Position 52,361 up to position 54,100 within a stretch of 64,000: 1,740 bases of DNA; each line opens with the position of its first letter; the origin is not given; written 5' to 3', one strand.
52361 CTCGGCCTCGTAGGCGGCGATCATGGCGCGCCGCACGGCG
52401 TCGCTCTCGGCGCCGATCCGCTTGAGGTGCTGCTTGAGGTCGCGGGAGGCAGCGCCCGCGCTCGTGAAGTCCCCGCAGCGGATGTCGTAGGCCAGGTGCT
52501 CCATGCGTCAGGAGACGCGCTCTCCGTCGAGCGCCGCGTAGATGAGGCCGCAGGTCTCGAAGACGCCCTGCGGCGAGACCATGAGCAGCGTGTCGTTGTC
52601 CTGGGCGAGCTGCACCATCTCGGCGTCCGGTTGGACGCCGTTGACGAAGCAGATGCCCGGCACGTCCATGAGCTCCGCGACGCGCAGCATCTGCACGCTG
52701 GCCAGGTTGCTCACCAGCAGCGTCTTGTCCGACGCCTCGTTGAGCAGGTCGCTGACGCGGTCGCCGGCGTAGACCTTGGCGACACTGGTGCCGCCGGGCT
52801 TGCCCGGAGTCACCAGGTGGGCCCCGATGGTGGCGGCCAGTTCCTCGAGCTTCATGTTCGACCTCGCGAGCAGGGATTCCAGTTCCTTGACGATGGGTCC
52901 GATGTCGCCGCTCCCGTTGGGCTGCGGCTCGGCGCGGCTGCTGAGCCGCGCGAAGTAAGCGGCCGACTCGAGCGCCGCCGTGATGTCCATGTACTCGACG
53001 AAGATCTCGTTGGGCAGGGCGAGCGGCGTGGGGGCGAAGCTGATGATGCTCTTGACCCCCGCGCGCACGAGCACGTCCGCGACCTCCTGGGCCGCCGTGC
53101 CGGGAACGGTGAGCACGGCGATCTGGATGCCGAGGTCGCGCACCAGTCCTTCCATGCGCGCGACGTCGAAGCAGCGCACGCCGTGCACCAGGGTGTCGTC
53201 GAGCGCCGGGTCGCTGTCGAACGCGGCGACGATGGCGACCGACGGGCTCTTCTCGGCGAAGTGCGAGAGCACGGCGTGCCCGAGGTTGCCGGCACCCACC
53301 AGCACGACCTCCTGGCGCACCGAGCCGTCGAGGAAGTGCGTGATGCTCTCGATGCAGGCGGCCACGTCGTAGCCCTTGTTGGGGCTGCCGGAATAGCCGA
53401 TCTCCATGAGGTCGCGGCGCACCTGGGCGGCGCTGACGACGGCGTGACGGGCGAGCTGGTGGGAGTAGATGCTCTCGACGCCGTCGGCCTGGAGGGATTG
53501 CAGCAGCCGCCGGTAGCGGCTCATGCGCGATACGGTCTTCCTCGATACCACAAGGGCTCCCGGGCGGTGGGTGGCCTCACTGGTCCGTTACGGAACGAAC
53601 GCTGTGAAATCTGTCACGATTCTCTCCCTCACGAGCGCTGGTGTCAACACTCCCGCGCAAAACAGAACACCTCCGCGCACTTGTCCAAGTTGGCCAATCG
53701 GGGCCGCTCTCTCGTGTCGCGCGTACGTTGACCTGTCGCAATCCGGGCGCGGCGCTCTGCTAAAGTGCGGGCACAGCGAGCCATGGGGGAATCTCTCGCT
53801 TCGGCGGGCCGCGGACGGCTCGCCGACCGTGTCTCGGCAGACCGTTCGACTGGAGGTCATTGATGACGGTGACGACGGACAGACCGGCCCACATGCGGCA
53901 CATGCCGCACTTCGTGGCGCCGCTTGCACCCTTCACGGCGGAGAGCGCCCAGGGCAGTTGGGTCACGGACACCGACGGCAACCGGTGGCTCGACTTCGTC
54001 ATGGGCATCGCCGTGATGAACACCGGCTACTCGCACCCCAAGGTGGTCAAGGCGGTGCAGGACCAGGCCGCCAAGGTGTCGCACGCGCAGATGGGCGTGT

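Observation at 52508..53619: Rex repressor fused to a DRTGG-like domain, with a candidate Rex box in its own leader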

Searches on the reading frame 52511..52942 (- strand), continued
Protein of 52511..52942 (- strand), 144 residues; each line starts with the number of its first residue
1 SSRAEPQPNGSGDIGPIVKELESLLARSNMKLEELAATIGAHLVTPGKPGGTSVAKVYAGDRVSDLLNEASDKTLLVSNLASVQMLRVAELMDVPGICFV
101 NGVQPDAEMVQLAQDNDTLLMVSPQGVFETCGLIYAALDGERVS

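Call 50: find_encoding_contigs(protein=P0307, flank=6000, max_places=2)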
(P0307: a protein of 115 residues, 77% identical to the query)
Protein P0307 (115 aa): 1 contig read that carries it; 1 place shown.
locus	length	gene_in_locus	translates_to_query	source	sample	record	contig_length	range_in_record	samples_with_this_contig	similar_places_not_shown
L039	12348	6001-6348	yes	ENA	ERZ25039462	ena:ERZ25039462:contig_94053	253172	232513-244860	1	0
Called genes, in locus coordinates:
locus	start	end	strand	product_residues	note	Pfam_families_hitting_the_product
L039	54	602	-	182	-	PF00753:Lactamase_B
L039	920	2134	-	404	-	PF01321:Creatinase_N, PF00557:Peptidase_M24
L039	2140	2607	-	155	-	PF01694:Rhomboid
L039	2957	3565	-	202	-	-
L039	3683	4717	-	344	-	PF00202:Aminotran_3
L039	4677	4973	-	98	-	PF00202:Aminotran_3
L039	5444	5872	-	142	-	-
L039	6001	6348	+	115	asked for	-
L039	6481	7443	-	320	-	-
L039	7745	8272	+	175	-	PF04060:FeS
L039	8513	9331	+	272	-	-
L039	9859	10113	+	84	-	PF01257:2Fe-2S_thioredx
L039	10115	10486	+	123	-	-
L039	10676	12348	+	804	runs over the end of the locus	PF01512:Complex1_51K, PF10531:SLBB (weak), PF10589:NADH_4Fe-4S, PF14691:Fer4_20, PF01262:AlaDh_PNT_C (faint), PF07992:Pyr_redox_2, PF00070:Pyr_redox (faint), PF13450:NAD_binding_8, +4 more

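Call 51: find_encoding_contigs(protein=P0324, flank=6000, max_places=2)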
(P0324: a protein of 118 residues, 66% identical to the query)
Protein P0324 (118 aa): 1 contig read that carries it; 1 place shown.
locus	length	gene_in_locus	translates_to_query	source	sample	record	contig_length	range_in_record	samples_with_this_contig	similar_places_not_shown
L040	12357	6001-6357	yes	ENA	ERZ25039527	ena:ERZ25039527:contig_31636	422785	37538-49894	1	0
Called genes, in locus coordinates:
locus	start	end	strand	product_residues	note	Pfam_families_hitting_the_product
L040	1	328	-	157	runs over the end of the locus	PF01106:NifU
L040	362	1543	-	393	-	PF00108:Thiolase_N, PF00109:ketoacyl-synt (faint), PF02803:Thiolase_C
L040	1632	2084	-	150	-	PF03352:Adenine_glyco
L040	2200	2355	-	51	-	-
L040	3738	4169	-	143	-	-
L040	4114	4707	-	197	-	-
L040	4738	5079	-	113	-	-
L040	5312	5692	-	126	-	-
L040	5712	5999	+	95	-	-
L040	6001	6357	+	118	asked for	-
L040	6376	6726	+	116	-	-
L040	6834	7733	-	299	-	-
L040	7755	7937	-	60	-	-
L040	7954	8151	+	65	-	PF04060:FeS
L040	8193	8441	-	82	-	-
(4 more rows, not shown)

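Call 52: find_encoding_contigs(protein=P0370, flank=6000, max_places=2)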
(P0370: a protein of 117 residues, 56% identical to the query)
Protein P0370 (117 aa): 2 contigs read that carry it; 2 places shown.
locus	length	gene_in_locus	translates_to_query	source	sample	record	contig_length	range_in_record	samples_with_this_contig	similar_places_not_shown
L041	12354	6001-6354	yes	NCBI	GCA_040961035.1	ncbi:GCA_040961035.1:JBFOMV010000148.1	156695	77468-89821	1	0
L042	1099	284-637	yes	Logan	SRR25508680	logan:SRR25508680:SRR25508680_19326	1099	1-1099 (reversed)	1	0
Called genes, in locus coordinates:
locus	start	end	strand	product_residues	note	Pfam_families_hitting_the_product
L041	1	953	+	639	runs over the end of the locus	PF11790:Glyco_hydro_cc (weak)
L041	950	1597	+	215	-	PF07963:N_methyl (weak), PF07596:SBP_bac_10 (faint)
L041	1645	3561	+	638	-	PF11790:Glyco_hydro_cc (weak)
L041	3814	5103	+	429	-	PF04542:Sigma70_r2, PF08281:Sigma70_r4_2, PF00482:T2SSF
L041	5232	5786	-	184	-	PF03232:COQ7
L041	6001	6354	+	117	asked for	-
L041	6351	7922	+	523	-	PF13581:HATPase_c_2, PF02518:HATPase_c, PF13746:Fer4_18 (weak), PF13187:Fer4_9 (weak), PF13237:Fer4_10 (weak), PF02906:Fe_hyd_lg_C, PF04060:FeS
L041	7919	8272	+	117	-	-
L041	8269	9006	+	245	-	PF02811:PHP, PF13263:PHP_C (weak)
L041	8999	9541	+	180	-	PF02518:HATPase_c, PF13589:HATPase_c_3 (weak)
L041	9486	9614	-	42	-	-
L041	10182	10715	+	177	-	PF01257:2Fe-2S_thioredx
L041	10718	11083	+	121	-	PF01257:2Fe-2S_thioredx (weak)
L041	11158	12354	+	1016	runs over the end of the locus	PF01257:2Fe-2S_thioredx, PF01512:Complex1_51K, PF10531:SLBB (weak), PF10589:NADH_4Fe-4S, PF14691:Fer4_20, PF07992:Pyr_redox_2, PF13450:NAD_binding_8, PF13738:Pyr_redox_3, +4 more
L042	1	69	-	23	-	?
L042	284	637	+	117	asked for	-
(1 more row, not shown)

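Call 80: find_encoding_contigs(protein=P0291, flank=5000, max_places=2)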
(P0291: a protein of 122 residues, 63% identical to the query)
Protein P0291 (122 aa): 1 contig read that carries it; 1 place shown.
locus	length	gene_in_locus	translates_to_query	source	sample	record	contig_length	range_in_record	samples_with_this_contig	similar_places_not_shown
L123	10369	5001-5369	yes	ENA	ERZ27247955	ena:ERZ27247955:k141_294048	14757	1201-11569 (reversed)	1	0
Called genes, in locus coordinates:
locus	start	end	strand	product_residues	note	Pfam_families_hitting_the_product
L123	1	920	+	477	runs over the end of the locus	PF04055:Radical_SAM, PF06968:BATS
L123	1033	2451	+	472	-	PF00206:Lyase_1, PF10415:FumaraseC_C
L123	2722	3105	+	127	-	PF02537:CRCB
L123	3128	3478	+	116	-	PF02641:DUF190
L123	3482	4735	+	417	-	PF01926:MMR_HSR1, PF18128:HydF_dimer, PF18133:HydF_tetramer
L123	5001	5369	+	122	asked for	-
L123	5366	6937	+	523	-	PF13581:HATPase_c_2, PF02518:HATPase_c, PF12838:Fer4_7 (faint), PF12837:Fer4_6 (faint), PF13187:Fer4_9 (weak), PF13237:Fer4_10, PF02906:Fe_hyd_lg_C (weak), PF04060:FeS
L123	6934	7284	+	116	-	-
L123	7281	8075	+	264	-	PF13263:PHP_C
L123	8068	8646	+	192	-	PF02518:HATPase_c, PF13589:HATPase_c_3 (weak)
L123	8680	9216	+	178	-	PF01257:2Fe-2S_thioredx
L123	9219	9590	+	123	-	PF01257:2Fe-2S_thioredx (weak)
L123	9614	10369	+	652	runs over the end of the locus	?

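Call 81: find_encoding_contigs(protein=P0286, flank=5000, max_places=2)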
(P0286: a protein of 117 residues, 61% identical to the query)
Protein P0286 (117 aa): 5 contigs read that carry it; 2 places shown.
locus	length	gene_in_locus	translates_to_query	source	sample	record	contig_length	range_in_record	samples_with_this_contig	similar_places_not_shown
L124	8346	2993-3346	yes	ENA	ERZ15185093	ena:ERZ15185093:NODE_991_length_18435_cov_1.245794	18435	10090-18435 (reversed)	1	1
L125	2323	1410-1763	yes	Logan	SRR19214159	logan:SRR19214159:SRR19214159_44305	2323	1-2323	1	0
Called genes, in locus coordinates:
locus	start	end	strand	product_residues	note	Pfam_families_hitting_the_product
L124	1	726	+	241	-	?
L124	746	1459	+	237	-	-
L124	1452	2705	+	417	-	PF01926:MMR_HSR1, PF02421:FeoB_N, PF18128:HydF_dimer, PF18133:HydF_tetramer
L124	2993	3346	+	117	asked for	-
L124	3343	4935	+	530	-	PF13581:HATPase_c_2, PF02518:HATPase_c, PF12838:Fer4_7 (faint), PF13237:Fer4_10, PF13187:Fer4_9 (weak), PF13484:Fer4_16 (faint), PF02906:Fe_hyd_lg_C (weak), PF04060:FeS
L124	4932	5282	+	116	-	-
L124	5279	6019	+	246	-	PF13263:PHP_C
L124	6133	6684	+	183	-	PF02518:HATPase_c, PF13589:HATPase_c_3 (weak)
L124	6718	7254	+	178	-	PF01257:2Fe-2S_thioredx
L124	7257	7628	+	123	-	PF01257:2Fe-2S_thioredx (weak)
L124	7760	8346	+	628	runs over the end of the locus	-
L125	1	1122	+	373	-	?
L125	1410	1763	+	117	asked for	-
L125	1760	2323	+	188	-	?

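Call 82: find_encoding_contigs(protein=P0313, flank=5000, max_places=2)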
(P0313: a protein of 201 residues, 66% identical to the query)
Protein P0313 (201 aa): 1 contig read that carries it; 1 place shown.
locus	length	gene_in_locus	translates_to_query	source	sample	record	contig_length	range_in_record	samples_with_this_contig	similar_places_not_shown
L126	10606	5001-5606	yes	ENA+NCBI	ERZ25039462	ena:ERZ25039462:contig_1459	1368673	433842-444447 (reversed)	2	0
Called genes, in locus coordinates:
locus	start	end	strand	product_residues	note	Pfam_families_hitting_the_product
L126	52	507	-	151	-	PF03352:Adenine_glyco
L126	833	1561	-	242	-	PF08713:DNA_alkylation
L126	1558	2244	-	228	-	PF00005:ABC_tran, PF13304:AAA_21 (faint)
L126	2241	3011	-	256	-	PF00528:BPD_transp_1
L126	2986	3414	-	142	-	-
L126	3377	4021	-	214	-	-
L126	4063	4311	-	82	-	-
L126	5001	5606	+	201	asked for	PF07085:DRTGG (weak)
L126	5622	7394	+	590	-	PF13581:HATPase_c_2, PF02518:HATPase_c, PF12838:Fer4_7 (faint), PF02906:Fe_hyd_lg_C (faint), PF04060:FeS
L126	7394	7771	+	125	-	-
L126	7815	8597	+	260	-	PF02811:PHP, PF13263:PHP_C (weak)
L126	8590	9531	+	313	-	PF02518:HATPase_c, PF01257:2Fe-2S_thioredx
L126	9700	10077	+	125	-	-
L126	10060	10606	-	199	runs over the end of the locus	-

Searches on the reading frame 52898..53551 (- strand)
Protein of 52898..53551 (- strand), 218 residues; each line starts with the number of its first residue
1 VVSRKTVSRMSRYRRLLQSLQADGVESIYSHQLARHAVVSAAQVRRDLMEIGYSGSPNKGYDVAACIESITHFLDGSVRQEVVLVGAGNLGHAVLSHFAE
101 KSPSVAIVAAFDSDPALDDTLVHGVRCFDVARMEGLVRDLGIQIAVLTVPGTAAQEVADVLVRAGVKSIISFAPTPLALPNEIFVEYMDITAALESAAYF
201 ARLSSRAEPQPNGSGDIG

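Call 47: search_solved_structures(query=window:52898-53551:-, max_evalue=1e-20, show_alignments=5)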
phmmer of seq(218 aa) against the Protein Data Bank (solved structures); distinct sequences matched with E-value up to 1e-20: 8.
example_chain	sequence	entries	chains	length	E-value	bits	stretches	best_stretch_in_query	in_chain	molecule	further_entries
3keo_A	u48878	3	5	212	9.5e-37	129.8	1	3-201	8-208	Redox-sensing transcriptional repressor rex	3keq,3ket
5zz5_A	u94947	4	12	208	1.2e-31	113.2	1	7-196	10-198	Redox-sensing transcriptional repressor Rex | Redox-sensing transcriptional repressor Rex 1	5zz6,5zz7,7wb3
2vt2_A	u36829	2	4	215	5.7e-30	107.6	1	4-203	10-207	REDOX-SENSING TRANSCRIPTIONAL REPRESSOR REX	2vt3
3wg9_A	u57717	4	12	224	2.7e-28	102.2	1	2-199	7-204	Redox-sensing transcriptional repressor rex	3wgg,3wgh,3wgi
3ikv_A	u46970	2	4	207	8.4e-28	100.6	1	4-198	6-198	Redox-sensing transcriptional repressor rex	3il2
1xcb_A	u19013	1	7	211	9.6e-28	100.4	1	4-201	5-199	Redox-sensing transcriptional repressor rex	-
3ikt_A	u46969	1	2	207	1.2e-27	100.1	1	4-198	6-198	Redox-sensing transcriptional repressor rex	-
2dt5_A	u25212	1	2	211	1.8e-27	99.5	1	4-201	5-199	AT-rich DNA-binding protein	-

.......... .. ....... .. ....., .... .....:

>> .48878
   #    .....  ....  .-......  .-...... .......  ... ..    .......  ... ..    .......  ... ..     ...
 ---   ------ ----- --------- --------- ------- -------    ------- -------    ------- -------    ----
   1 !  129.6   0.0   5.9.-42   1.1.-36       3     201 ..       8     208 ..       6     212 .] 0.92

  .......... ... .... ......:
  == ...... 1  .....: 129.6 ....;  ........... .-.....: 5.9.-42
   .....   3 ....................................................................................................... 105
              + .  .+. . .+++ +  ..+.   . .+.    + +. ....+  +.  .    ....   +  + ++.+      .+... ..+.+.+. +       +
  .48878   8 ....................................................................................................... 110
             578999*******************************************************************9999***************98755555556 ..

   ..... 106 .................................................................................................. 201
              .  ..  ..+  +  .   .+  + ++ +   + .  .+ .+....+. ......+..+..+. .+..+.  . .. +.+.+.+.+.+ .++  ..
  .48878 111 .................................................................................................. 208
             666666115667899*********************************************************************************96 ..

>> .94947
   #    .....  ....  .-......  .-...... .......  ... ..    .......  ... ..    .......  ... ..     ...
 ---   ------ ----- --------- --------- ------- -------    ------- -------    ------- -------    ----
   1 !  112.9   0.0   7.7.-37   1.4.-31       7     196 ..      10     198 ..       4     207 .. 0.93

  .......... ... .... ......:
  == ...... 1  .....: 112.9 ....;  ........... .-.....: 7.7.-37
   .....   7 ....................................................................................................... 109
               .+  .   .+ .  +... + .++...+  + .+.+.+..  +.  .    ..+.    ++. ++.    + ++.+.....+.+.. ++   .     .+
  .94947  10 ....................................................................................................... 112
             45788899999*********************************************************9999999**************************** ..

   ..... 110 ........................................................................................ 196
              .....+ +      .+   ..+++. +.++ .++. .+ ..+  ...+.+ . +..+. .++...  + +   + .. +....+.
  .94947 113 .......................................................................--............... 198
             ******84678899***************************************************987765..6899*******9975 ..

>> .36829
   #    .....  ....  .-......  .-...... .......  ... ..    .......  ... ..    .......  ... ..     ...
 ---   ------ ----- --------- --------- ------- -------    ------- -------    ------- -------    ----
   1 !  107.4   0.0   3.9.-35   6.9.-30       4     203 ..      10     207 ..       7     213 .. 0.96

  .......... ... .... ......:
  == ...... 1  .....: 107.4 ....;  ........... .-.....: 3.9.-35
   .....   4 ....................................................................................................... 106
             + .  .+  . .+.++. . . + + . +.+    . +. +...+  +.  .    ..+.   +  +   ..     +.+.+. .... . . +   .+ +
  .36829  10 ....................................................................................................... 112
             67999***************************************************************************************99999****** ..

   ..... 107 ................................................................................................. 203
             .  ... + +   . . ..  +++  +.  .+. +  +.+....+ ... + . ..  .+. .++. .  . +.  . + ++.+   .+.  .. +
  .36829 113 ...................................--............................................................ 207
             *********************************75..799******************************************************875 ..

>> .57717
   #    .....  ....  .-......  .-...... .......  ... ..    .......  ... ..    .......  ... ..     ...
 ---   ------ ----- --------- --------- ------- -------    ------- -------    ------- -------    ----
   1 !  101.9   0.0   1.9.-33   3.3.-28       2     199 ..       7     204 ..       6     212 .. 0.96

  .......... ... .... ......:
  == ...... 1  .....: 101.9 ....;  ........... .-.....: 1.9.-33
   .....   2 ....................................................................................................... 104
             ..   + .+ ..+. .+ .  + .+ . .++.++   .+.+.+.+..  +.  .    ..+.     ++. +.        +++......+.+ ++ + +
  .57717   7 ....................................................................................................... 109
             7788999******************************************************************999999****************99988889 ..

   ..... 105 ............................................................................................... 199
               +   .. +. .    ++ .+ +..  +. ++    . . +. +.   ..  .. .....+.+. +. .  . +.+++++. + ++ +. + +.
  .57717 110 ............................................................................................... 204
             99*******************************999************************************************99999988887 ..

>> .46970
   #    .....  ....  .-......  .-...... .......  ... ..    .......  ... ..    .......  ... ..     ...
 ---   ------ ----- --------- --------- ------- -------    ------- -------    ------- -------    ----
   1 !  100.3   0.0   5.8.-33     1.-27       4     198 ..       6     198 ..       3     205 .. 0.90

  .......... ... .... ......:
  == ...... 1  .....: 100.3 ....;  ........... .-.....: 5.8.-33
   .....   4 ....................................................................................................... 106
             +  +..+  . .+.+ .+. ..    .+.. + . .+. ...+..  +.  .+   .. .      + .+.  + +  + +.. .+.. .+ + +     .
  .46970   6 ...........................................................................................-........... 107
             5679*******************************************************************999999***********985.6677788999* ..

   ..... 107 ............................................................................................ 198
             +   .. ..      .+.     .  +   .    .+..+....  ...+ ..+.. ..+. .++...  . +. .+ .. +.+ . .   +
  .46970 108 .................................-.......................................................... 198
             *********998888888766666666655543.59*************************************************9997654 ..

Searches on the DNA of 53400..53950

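Call 84: search_rna_families(source=window, start=53400, end=53950, threshold=evalue, max_evalue=1)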
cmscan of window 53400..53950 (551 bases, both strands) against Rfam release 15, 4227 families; matches with E-value up to 1: 0.
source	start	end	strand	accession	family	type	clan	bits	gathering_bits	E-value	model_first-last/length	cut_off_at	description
